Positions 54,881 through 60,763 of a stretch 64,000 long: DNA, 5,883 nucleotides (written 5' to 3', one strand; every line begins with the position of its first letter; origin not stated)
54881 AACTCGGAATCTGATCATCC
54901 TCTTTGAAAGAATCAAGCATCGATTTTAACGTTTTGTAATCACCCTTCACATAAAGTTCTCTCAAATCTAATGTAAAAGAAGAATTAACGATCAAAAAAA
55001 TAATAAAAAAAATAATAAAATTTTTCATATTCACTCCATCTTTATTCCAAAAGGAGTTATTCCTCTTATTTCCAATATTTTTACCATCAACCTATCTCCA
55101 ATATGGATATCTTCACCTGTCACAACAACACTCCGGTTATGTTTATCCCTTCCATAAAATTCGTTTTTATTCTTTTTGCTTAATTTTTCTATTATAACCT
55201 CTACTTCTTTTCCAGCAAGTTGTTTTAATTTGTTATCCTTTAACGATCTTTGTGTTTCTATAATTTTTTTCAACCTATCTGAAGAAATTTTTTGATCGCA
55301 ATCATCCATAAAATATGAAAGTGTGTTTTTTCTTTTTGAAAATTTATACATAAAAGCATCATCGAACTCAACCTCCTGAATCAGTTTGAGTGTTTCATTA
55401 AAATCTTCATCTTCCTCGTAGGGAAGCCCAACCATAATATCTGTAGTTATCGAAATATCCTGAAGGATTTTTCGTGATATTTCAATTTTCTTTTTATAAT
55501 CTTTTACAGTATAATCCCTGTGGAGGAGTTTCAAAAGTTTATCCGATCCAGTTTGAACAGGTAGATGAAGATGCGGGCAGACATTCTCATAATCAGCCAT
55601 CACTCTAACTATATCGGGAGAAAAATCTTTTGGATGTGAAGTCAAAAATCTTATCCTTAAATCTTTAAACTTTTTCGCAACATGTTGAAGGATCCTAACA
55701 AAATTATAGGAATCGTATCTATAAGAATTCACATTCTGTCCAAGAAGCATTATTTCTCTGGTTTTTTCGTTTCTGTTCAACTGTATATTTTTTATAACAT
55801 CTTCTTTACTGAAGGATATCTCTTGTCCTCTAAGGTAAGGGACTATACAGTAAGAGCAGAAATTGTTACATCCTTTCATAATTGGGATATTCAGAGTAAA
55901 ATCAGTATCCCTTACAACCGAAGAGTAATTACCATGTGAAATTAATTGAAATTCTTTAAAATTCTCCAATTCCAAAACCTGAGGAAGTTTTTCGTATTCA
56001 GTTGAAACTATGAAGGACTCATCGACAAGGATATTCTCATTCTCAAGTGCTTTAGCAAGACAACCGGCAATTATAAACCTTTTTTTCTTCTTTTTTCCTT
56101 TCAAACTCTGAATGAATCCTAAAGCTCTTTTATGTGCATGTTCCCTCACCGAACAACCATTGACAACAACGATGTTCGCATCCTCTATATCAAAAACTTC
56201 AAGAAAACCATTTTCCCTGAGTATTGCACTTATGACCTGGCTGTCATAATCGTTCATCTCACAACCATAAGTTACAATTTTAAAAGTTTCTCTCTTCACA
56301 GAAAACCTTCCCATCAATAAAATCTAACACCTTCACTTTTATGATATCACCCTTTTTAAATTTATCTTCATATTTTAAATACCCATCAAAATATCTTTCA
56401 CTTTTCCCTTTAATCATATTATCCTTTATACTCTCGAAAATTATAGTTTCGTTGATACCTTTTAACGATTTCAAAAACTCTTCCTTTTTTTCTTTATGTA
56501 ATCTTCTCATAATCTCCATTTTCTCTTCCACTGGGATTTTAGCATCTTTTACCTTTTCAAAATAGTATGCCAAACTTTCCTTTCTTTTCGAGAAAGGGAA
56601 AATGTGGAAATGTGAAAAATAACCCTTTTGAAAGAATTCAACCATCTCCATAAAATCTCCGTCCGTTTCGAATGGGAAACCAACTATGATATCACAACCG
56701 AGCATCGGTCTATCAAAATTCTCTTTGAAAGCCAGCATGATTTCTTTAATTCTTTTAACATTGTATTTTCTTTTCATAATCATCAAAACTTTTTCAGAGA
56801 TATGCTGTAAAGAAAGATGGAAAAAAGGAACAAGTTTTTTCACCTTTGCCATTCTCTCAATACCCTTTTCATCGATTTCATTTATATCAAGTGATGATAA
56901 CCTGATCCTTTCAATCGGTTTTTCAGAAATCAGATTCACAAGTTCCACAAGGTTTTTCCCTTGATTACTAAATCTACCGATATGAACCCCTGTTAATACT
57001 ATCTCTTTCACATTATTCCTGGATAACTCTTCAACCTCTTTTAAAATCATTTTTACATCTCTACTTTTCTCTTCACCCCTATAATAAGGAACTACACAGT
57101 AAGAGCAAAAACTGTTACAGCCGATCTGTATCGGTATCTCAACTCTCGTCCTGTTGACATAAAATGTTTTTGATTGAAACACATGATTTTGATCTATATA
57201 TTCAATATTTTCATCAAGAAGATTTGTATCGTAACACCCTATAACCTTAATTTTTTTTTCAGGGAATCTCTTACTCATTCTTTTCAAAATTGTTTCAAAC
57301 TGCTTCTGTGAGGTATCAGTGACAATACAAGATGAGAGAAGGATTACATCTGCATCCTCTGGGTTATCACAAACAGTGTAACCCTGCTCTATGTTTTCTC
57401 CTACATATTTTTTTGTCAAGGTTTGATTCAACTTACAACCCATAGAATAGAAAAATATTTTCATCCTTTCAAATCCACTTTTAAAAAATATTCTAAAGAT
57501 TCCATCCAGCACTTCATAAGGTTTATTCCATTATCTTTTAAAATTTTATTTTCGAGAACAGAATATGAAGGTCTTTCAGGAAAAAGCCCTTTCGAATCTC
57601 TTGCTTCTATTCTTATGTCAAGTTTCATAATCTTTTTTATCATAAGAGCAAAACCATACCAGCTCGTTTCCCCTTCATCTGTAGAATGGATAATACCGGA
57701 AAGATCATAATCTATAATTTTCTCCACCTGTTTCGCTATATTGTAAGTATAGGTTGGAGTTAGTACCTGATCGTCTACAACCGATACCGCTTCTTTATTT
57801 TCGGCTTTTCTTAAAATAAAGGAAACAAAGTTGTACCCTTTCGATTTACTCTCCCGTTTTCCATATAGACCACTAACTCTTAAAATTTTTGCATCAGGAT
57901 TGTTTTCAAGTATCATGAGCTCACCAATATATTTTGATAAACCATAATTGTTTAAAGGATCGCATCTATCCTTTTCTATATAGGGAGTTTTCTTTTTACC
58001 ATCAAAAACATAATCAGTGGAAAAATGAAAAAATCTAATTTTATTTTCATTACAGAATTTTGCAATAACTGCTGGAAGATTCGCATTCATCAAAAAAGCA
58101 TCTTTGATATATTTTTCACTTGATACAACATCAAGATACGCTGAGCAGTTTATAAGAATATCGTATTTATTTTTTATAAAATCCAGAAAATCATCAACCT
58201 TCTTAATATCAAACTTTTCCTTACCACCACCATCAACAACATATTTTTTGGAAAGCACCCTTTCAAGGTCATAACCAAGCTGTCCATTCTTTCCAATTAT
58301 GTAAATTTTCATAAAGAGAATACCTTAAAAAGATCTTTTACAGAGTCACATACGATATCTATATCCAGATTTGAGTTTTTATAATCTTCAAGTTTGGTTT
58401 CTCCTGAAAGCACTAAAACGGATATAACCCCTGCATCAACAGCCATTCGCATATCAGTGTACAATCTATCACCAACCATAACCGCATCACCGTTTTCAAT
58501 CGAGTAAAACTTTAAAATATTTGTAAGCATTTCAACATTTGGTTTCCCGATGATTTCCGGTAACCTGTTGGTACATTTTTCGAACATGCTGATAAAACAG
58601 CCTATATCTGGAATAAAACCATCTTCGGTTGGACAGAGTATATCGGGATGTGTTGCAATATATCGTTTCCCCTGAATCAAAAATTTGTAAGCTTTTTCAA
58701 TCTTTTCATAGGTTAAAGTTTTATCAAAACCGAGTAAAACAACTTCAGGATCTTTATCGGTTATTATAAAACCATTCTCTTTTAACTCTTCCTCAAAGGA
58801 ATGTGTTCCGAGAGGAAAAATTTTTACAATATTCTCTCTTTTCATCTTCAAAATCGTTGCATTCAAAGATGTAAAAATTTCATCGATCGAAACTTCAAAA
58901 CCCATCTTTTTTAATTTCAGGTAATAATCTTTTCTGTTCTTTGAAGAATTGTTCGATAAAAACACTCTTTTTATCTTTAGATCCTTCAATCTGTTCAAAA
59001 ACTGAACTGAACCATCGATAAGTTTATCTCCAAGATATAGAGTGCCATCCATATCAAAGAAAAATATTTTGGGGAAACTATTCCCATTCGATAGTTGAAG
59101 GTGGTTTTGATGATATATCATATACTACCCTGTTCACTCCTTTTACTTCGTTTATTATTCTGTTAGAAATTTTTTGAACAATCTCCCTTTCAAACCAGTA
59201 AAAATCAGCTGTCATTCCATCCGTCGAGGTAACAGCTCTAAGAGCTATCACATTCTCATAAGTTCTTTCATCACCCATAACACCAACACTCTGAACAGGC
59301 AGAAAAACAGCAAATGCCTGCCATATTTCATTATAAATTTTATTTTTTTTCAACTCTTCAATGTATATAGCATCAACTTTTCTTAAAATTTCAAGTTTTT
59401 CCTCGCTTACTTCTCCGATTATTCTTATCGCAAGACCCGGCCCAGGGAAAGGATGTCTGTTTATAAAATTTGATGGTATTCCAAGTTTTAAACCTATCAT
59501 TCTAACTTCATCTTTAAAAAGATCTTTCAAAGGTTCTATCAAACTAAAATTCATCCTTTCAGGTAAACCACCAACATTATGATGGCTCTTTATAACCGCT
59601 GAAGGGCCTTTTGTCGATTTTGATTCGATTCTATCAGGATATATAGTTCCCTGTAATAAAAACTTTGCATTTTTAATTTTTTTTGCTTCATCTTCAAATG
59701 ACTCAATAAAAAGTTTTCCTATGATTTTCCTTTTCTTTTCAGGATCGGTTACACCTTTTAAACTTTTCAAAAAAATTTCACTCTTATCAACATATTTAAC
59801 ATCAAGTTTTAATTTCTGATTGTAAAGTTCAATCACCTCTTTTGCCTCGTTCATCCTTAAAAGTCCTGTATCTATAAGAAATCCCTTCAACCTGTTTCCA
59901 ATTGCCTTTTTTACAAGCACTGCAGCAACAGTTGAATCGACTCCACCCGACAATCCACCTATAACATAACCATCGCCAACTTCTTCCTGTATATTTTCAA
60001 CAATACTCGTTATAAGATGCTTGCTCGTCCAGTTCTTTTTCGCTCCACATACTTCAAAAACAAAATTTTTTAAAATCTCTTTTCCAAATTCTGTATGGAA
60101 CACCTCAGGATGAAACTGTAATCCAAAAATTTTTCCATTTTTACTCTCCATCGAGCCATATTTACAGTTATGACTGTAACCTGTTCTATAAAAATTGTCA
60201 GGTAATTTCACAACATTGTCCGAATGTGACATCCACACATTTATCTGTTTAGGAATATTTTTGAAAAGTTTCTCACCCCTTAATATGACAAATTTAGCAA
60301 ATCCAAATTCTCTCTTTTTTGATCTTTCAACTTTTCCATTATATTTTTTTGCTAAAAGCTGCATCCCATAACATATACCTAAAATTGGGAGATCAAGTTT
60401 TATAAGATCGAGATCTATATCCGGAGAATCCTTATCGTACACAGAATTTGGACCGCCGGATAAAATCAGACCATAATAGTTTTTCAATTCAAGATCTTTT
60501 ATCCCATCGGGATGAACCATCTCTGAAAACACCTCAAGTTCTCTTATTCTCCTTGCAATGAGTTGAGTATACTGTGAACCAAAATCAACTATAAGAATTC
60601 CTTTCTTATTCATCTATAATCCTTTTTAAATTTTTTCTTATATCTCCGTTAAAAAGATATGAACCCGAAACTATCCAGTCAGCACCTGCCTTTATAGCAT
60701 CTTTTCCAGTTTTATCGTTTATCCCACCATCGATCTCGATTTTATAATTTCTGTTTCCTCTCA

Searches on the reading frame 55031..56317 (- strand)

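Call 45: search_protein_families(library=pfam, proteins=[window:55031-56317:-], max_evalue=0.00001)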
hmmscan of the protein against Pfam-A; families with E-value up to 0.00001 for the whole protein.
window:55031-56317:- (428 aa): 3 families
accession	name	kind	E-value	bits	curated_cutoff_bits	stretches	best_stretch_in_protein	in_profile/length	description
PF04055.27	Radical_SAM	-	8.9e-27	94.7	29.5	1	144-313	1-166/166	Radical SAM superfamily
PF00919.26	UPF0004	-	5.8e-22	78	27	1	12-94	2-85/98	Uncharacterized protein family UPF0004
PF01938.26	TRAM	-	1.7e-07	31.4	21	1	367-418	3-52/61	TRAM domain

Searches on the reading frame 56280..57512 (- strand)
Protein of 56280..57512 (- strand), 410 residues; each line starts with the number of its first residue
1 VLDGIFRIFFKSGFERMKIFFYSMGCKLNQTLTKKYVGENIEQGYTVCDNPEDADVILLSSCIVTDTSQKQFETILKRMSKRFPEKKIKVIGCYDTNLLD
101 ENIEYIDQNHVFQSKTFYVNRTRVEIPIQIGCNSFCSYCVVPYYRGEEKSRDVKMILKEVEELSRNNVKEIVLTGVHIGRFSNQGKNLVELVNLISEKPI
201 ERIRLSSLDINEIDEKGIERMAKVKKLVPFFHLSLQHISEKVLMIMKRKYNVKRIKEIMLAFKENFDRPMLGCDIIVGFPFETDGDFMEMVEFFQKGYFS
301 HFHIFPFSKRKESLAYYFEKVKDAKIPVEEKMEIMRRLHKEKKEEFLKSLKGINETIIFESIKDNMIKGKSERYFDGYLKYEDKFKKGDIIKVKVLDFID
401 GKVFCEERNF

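Call 45: search_protein_families(library=pfam, proteins=[window:56280-57512:-], max_evalue=0.00001)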
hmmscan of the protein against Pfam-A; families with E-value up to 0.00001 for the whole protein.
window:56280-57512:- (410 aa): 2 families
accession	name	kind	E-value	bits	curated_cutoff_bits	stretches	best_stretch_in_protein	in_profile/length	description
PF04055.27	Radical_SAM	-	2.2e-26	93.4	29.5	1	126-293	1-165/166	Radical SAM superfamily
PF00919.26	UPF0004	-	4.5e-15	55.9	27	1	18-100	1-84/98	Uncharacterized protein family UPF0004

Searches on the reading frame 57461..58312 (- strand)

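Call 45: search_protein_families(library=pfam, proteins=[window:57461-58312:-], max_evalue=0.00001)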
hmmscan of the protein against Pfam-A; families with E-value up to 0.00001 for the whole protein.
window:57461-58312:- (283 aa): 3 families
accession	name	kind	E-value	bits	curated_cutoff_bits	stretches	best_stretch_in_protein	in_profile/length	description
PF04321.23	RmlD_sub_bind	-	5.4e-65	219.7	27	1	1-278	1-283/287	RmlD substrate binding domain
PF01370.27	Epimerase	-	2.8e-16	60.1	20.9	1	3-181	1-204/240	NAD dependent epimerase/dehydratase family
PF16363.11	GDP_Man_Dehyd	-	1.3e-08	35.2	27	1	70-164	100-194/332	GDP-mannose 4,6 dehydratase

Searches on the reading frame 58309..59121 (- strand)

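Call 45: search_protein_families(library=pfam, proteins=[window:58309-59121:-], max_evalue=0.00001)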
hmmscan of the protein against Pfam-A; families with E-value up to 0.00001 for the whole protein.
window:58309-59121:- (270 aa): 4 families
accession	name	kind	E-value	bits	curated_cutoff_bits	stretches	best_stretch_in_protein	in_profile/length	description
PF13344.12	Hydrolase_6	-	5.9e-25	87.7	27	1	20-118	1-100/101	Haloacid dehalogenase-like hydrolase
PF13242.12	Hydrolase_like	-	4.3e-17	62.2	22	1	191-264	2-75/75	HAD-hyrolase-like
PF00702.32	Hydrolase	-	5.2e-16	60.1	26.4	1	18-231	2-191/191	haloacid dehalogenase-like hydrolase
PF13419.12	HAD_2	-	1.8e-07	31.9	23.8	0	178-237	120-178/178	Haloacid dehalogenase-like hydrolase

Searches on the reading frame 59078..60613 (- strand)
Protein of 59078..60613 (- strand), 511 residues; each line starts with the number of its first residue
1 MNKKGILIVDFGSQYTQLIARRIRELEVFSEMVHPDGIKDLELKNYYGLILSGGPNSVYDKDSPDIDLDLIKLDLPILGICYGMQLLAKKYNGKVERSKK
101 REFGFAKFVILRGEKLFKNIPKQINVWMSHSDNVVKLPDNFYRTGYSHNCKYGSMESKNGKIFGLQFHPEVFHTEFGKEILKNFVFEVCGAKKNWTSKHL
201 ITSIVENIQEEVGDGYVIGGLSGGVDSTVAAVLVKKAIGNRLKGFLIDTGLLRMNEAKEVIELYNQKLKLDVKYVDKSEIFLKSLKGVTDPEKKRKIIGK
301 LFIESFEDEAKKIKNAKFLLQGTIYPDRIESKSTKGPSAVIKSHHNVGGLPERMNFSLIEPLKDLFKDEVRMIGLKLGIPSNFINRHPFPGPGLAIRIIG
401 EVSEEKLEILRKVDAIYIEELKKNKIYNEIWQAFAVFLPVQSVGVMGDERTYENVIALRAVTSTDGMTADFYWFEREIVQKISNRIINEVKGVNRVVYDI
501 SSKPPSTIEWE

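Call 45: search_protein_families(library=pfam, proteins=[window:59078-60613:-], max_evalue=0.00001)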
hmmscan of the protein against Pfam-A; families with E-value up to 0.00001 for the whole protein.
window:59078-60613:- (511 aa): 4 families
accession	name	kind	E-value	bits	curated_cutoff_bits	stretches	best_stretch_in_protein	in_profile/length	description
PF00117.34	GATase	-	2.9e-45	154.7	22.8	1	7-187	1-189/190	Glutamine amidotransferase class-I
PF00958.27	GMP_synt_C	-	1.9e-44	150.1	27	1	419-510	1-92/92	GMP synthase C terminal domain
PF02540.23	NAD_synthase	-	1.1e-10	41.5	21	1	203-281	8-85/242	NAD synthase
PF07722.19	Peptidase_C26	-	6.7e-06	26.5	20.5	0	71-170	102-219/219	Peptidase C26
